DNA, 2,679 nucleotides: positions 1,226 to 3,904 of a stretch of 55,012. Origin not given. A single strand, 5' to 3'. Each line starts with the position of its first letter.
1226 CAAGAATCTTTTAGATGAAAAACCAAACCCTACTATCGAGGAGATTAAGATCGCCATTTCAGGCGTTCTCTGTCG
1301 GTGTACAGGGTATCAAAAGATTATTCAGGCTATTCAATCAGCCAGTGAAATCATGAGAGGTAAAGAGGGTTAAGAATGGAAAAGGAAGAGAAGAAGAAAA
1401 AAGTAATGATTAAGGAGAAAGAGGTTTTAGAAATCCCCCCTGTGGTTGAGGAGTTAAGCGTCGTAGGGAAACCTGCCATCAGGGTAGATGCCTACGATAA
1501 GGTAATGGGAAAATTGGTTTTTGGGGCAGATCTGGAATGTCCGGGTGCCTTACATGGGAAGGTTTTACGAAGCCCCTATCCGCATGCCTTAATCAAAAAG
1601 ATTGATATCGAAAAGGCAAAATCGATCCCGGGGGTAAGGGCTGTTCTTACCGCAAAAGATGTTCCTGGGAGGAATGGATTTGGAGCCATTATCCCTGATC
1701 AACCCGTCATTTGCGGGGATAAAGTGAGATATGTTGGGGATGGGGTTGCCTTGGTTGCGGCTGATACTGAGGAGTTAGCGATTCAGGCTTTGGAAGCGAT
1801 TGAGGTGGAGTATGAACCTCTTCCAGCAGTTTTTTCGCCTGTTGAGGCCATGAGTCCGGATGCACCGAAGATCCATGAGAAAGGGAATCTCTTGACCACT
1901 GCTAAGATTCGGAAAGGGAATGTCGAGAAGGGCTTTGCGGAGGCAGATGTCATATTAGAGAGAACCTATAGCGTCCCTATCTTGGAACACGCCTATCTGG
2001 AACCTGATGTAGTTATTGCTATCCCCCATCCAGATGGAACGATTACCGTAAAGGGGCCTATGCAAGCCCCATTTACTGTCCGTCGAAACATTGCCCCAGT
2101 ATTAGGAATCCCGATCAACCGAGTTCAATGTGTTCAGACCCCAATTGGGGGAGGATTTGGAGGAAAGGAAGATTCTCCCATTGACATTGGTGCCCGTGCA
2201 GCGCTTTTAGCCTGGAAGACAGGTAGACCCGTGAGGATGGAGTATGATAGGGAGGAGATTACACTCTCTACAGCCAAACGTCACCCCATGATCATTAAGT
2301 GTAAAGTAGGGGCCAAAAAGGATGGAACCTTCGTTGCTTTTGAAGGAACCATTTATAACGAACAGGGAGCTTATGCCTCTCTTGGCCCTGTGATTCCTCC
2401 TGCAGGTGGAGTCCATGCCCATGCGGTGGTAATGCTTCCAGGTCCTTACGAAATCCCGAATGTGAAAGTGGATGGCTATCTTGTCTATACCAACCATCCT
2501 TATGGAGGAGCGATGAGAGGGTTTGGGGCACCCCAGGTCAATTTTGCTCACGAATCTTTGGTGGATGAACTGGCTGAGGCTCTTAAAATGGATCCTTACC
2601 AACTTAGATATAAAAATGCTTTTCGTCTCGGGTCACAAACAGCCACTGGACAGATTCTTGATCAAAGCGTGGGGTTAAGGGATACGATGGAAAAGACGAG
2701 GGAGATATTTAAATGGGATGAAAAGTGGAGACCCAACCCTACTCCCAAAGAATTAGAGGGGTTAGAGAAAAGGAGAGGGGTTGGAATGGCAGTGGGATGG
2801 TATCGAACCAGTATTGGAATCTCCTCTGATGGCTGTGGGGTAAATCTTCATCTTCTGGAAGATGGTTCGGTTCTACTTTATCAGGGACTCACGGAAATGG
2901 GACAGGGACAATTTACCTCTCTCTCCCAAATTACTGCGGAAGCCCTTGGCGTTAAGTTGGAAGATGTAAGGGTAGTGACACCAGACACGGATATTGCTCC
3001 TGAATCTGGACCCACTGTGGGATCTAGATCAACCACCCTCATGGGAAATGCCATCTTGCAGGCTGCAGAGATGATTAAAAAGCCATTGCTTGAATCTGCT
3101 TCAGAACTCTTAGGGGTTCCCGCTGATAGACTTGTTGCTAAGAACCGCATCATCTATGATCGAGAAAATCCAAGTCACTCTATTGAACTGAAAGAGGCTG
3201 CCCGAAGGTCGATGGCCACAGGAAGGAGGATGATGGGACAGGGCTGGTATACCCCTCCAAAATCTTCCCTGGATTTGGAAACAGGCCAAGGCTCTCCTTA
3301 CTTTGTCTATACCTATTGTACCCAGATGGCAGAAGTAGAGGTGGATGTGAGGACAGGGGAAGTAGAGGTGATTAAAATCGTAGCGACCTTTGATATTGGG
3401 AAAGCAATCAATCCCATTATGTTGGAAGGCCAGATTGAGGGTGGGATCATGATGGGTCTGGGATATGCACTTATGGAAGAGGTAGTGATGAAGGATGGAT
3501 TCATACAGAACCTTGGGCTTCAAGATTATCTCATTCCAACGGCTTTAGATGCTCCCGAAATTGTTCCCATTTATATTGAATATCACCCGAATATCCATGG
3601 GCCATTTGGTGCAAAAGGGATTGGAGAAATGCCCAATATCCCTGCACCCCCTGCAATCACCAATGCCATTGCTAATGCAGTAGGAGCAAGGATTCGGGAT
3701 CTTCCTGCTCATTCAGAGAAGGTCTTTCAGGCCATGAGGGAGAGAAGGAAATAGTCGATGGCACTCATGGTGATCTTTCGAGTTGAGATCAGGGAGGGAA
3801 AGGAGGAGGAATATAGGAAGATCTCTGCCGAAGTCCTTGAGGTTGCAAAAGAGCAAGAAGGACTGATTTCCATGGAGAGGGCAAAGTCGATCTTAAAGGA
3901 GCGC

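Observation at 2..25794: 26-kb co-directional catabolic supercluster: Mo-hydroxylase + two tungsten-type AORs + pyridine-carboxylate-pathway-like hydrolases, possibly an anaerobic N-heteroaromatic acid route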

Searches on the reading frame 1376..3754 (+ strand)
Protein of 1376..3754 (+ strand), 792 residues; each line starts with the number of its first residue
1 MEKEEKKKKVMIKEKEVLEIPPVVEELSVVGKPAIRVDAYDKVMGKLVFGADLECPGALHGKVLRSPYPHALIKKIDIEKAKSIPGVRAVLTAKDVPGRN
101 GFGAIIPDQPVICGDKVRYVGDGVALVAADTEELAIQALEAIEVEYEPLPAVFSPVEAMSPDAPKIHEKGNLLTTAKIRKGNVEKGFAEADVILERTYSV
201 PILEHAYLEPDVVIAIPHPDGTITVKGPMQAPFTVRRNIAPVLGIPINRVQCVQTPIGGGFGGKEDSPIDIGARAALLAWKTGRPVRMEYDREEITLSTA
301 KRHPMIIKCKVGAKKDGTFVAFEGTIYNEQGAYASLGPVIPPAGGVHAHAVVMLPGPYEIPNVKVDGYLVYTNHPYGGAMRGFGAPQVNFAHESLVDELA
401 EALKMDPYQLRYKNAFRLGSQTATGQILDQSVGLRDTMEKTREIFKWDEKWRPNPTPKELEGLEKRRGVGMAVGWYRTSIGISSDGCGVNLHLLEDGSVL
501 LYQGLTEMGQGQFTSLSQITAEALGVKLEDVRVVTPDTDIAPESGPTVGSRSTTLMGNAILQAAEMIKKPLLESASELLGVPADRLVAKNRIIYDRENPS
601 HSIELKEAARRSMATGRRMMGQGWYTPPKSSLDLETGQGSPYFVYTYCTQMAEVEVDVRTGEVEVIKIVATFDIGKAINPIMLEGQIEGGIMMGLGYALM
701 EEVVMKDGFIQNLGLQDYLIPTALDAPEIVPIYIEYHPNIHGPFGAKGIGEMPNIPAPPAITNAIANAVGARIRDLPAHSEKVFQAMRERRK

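Call 4: search_protein_families(library=pfam, proteins=[window:1376-3754:+], max_evalue=0.001)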
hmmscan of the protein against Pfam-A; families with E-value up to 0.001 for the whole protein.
window:1376-3754:+ (792 aa): 3 families
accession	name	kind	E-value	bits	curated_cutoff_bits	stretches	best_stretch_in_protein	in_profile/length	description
PF02738.23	MoCoBD_1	-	3.3e-84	282.2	27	1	167-415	2-244/244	Molybdopterin cofactor-binding domain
PF20256.3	MoCoBD_2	-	1.2e-82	278.1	27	1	442-727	3-283/283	Molybdopterin cofactor-binding domain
PF01315.27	Ald_Xan_dh_C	-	2.1e-29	102.5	31.3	1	45-150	2-110/110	Aldehyde oxidase and xanthine dehydrogenase, a/b hammerhead domain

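Call 6: search_protein_families(library=ncbifam, proteins=[window:1376-3754:+], max_evalue=0.00001)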
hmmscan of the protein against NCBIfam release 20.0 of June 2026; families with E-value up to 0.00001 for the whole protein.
window:1376-3754:+ (792 aa): 13 families
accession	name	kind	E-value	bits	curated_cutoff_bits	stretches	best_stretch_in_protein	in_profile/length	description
TIGR03196.1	pucD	equivalog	2.9e-189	631.1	783.65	1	29-783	2-754/763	xanthine dehydrogenase subunit D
NF043082.1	XdhA_XDHase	equivalog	4.8e-172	573.9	780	1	30-790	1-755/758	xanthine dehydrogenase subunit XdhA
TIGR03194.1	4hydrxCoA_A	equivalog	1.3e-169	566.1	994.55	1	36-786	3-745/746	4-hydroxybenzoyl-CoA reductase subunit alpha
NF007426.0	PRK09970.1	equivalog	6.3e-165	550.3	916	1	27-789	3-757/761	xanthine dehydrogenase molybdenum-binding subunit XdhA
TIGR03311.1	Se_dep_XDH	equivalog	5.4e-154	514.4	830.45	2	24-574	156-681/848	selenium-dependent xanthine dehydrogenase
NF045668.1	pterin_aldehy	equivalog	3.5e-143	478.7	1100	2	14-567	158-714/905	molybdopterin-dependent aldehyde oxidoreductase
NF041018.1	glyceraldDH_alpha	equivalog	2.2e-122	409.9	790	1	29-783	2-740/741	glyceraldehyde dehydrogenase subunit alpha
TIGR02965.1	xanthine_xdhB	equivalog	2.7e-115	386.2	849.5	1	40-788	11-755/758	xanthine dehydrogenase molybdopterin binding subunit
TIGR03313.1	Se_sel_red_Mo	hypoth_equivalog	1.4e-99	334.1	1101.9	2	171-787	352-949/951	molybdopterin-dependent oxidoreductase Mo/Fe-S-binding subunit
NF040766.1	CODH_aero_grp5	exception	1e-92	311.7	950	1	29-785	4-783/785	aerobic carbon-monoxide dehydrogenase large subunit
TIGR02416.1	CO_dehy_Mo_lg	equivalog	1.8e-92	310.8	991.15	1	44-785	7-769/770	aerobic carbon-monoxide dehydrogenase large subunit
NF041671.1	peri_hyde_PaoC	equivalog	1.2e-91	308.3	1180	1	24-789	12-733/735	aldehyde oxidoreductase molybdenum-binding subunit PaoC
TIGR02969.1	mam_aldehyde_ox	subfamily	1.7e-69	234.5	1912.3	1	29-770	575-1280/1330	aldehyde oxidase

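Call 9: search_solved_structures(query=window:1376-3754:+, max_evalue=1e-20)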
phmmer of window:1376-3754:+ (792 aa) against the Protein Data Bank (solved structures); distinct sequences matched with E-value up to 1e-20: 42.
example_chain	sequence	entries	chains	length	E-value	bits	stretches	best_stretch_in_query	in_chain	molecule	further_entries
1rm6_A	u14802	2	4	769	3.9e-110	372.9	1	26-786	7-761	4-hydroxybenzoyl-CoA reductase alpha subunit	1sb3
3hrd_A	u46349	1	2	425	1.7e-106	360.9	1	26-443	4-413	Nicotinate dehydrogenase large molybdopterin subunit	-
1sij_A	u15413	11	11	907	5.9e-103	349.2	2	33-569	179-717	Aldehyde oxidoreductase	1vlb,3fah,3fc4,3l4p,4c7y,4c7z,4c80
1dgj_A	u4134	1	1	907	7.8e-100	338.9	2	29-569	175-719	ALDEHYDE OXIDOREDUCTASE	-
1fiq_C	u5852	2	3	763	3e-88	300.6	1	29-771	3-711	XANTHINE OXIDASE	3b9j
3sr6_C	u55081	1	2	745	3e-88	300.5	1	29-571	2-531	Xanthine dehydrogenase/oxidase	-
3etr_C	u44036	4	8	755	3.2e-88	300.4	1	29-571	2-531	Xanthine dehydrogenase/oxidase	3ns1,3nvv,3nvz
3nrz_C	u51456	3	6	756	3.3e-88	300.4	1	29-571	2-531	Xanthine dehydrogenase/oxidase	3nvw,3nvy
3eub_C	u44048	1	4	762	3.4e-88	300.4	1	29-571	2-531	Xanthine dehydrogenase/oxidase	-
2ckj_A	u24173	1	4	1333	6.2e-88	299.5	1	19-771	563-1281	XANTHINE OXIDOREDUCTASE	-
3una_A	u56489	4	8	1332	6.3e-88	299.5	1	19-771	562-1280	Xanthine dehydrogenase/oxidase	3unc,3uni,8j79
1n5x_A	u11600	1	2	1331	6.3e-88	299.5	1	19-771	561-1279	Xanthine Dehydrogenase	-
1fo4_A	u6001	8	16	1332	6.4e-88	299.5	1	19-771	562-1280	XANTHINE DEHYDROGENASE | Xanthine dehydrogenase/oxidase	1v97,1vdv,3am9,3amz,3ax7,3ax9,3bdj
8uem_A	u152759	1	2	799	1.2e-87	298.5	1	45-790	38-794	Carbon monoxide dehydrogenase (Large chain), CoxL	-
2e1q_A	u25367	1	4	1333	5.7e-87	296.3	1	19-771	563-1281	Xanthine dehydrogenase/oxidase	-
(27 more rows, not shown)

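Call 17: find_related_loci(query=window:1376-3754:+, collection=genome_contigs, flank=10000)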
Query window:1376-3754:+ (792 aa) in genome_contigs; peptide patterns used: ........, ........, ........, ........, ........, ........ (x = any residue, [..] = any of these).
599 stretches matched a pattern (row limit reached: there are more); 392 encode a relative of the query (tblastn E <= 1e-3); the best 80 are kept; 80 distinct loci.
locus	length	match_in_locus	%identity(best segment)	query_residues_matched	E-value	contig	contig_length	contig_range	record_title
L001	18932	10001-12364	81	1-790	0e+0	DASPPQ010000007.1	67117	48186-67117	MAG TPA_asm: Thermodesulfobacteriota bacterium isolate SMAG_U12177 k141_1871776, whole genome shotgun sequence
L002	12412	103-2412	82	20-790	0e+0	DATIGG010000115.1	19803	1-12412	MAG TPA_asm: Thermodesulfobacteriota bacterium isolate SMAG_U16415 k141_506595, whole genome shotgun sequence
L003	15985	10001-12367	81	1-790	0e+0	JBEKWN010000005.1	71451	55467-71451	MAG: Thermodesulfobacteriota bacterium isolate SPRUCE 629 SPRUCE_629_5, whole genome shotgun sequence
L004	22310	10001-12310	80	20-790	0e+0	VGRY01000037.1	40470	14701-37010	MAG: Deltaproteobacteria bacterium isolate K_DeepCast_100m_mx_276 K_DeepCast_100m_mx_276_Ga0194127_10001107, whole genom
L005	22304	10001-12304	72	24-792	0e+0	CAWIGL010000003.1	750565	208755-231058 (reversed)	MAG: uncultured delta proteobacterium isolate MFD03726.bin.2.45 genome assembly, contig: contig_26574, whole genome shot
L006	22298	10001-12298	71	26-792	0e+0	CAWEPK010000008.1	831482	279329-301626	MAG: uncultured delta proteobacterium isolate MFD02138.bin.2.11 genome assembly, contig: contig_23100, whole genome shot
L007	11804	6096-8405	80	20-790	0e+0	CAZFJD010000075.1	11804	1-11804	MAG TPA_asm: uncultured Syntrophaceae bacterium isolate binchicken_co325_68 genome assembly, contig: NODE_1878_length_11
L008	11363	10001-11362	92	18-471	0e+0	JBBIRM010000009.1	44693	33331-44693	MAG: Deltaproteobacteria bacterium isolate SIF170217_bin_35 NODE_1012_length_44693_cov_4.709216, whole genome shotgun se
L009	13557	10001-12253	47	25-784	0e+0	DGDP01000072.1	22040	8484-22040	MAG TPA_asm: Acetomicrobium sp. UBA3949 UBA3949_contig_2205, whole genome shotgun sequence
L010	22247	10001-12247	47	27-784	0e+0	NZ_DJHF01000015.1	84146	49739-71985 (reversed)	MAG: Acetomicrobium sp. UBA5826 UBA5826_contig_130, whole genome shotgun sequence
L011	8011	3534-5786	46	25-784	0e+0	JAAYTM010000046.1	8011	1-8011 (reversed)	MAG: Synergistaceae bacterium isolate AS24abBPME_148 15004_AS24, whole genome shotgun sequence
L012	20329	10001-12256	45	26-784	0e+0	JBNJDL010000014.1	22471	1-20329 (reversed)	MAG: Bacillota bacterium isolate Y23_45dBSd4.bin.60 NODE_590_length_22471_cov_8.527758, whole genome shotgun sequence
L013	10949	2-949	93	477-792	0e+0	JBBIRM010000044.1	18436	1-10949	MAG: Deltaproteobacteria bacterium isolate SIF170217_bin_35 NODE_3322_length_18436_cov_4.826723, whole genome shotgun se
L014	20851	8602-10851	44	28-787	0e+0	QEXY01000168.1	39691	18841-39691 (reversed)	MAG: Ardenticatenia bacterium isolate Nak82 k99_383472, whole genome shotgun sequence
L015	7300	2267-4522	44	19-777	0e+0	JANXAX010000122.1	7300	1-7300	MAG: Anaerolineae bacterium isolate SKYB15 NODE_122_length_7300_cov_3.230791, whole genome shotgun sequence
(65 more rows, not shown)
